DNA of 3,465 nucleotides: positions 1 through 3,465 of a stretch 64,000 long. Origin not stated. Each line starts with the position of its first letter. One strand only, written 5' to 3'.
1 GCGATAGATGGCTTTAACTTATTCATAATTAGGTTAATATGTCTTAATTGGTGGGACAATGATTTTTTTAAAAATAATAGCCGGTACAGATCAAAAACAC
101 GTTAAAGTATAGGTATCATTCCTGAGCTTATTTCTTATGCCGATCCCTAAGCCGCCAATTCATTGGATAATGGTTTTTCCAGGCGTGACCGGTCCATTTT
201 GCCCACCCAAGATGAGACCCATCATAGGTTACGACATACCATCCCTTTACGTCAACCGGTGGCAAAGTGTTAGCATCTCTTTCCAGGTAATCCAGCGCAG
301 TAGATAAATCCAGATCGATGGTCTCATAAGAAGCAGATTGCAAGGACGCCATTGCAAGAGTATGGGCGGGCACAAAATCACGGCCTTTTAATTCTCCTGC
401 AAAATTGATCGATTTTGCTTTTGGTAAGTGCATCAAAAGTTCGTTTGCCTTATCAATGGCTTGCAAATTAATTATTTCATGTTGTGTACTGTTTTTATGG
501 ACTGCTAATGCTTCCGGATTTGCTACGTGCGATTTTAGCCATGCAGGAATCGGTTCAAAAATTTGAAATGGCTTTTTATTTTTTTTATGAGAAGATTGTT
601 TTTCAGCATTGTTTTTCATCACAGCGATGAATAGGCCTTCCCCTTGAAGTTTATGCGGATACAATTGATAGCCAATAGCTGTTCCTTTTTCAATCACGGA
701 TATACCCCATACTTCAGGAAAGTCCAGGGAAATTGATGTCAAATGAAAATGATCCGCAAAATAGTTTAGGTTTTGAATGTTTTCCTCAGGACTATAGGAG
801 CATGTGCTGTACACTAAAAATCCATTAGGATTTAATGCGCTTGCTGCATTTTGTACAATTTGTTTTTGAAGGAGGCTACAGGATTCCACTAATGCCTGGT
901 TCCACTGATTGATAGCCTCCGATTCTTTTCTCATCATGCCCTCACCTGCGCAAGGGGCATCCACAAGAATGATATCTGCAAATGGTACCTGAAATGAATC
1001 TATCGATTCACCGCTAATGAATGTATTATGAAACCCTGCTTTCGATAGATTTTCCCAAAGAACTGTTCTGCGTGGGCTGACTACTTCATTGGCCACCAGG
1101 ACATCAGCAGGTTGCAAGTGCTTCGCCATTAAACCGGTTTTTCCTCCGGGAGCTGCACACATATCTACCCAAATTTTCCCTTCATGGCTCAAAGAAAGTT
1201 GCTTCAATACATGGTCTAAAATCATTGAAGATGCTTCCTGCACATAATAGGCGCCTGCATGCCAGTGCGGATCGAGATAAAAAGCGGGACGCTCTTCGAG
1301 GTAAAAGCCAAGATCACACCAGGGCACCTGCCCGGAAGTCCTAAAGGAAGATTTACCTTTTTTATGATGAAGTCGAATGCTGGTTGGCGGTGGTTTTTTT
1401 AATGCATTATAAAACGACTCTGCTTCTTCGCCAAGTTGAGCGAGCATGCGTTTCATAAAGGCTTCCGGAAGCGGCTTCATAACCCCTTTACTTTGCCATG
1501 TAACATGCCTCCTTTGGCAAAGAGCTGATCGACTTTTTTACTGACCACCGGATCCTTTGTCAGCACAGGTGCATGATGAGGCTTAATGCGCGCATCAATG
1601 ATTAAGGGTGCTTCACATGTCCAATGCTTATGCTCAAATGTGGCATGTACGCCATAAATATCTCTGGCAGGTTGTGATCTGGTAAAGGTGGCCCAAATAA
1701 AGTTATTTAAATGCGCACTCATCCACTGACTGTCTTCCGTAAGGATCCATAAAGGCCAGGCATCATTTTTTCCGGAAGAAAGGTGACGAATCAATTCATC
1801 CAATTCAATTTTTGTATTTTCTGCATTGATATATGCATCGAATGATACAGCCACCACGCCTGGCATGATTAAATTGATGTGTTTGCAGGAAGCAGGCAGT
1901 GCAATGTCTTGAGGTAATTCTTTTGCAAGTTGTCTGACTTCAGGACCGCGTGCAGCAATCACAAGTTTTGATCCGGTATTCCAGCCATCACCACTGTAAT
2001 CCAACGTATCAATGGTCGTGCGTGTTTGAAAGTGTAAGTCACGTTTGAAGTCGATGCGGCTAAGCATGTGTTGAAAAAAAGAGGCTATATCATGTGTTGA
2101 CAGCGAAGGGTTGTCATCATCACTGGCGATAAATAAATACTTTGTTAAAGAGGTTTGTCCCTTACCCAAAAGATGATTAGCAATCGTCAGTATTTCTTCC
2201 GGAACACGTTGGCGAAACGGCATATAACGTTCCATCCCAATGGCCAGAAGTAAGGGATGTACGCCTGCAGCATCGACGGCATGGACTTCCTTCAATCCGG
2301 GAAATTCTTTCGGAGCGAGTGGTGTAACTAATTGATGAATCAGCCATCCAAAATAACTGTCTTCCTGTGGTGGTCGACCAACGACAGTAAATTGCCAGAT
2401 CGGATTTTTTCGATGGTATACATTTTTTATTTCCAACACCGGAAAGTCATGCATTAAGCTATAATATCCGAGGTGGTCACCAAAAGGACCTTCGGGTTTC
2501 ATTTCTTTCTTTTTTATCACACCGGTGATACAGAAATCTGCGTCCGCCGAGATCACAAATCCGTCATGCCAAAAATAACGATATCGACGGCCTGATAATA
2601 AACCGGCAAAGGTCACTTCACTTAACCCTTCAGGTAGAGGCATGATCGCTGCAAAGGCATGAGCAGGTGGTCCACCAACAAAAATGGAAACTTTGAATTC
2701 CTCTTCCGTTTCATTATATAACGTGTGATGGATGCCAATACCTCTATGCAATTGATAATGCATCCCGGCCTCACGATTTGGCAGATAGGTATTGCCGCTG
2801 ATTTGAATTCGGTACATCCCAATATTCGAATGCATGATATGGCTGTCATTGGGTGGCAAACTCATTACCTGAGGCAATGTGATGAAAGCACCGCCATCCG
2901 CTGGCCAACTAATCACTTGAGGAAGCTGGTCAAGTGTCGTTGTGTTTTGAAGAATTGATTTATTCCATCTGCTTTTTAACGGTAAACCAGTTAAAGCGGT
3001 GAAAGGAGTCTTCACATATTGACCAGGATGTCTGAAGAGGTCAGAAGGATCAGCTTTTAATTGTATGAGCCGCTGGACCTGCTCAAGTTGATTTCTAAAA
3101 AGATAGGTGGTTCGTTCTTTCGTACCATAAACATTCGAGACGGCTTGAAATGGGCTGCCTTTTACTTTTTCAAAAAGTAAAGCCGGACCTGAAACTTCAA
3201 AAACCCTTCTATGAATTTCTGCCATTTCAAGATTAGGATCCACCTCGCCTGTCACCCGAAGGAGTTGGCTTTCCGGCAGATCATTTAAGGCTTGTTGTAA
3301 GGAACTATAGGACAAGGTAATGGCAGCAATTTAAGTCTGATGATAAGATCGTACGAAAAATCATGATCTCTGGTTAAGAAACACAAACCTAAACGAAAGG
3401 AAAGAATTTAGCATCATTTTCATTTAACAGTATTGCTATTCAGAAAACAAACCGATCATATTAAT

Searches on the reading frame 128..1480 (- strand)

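Call 61: search_protein_families(library=pfam, proteins=[window:128-1480:-], max_evalue=0.000001)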
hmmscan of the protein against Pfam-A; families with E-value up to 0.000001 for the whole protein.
window:128-1480:- (450 aa): 3 families
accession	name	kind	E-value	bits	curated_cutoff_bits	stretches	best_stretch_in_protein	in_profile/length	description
PF01189.24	Methyltr_RsmB-F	-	4.9e-36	124.7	27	1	99-288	7-198/199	16S rRNA methyltransferase RsmB/F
PF17125.10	Methyltr_RsmF_N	-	3.6e-21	75.8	34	1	4-83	1-86/86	N-terminal domain of 16S rRNA methyltransferase RsmF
PF13636.12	Methyltranf_PUA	-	1.2e-13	51.2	27.6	1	395-444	1-49/49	RNA-binding PUA-like domain of methyltransferase RsmF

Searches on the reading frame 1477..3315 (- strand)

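Call 61: search_protein_families(library=pfam, proteins=[window:1477-3315:-], max_evalue=0.000001)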
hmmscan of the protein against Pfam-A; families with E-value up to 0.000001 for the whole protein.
window:1477-3315:- (612 aa): 3 families
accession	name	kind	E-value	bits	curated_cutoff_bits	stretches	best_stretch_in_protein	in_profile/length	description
PF01977.22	UbiD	-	4.9e-60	202.7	23.3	1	123-315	18-206/206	3-octaprenyl-4-hydroxybenzoate carboxy-lyase Rift-related domain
PF20696.2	UbiD_C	-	5.3e-29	101.2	24.2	1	321-455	2-127/127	3-octaprenyl-4-hydroxybenzoate carboxy-lyase C-terminal domain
PF20695.2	UbiD_N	-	2e-19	69.8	24.3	1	16-85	8-76/78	3-octaprenyl-4-hydroxybenzoate carboxy-lyase N-terminal domain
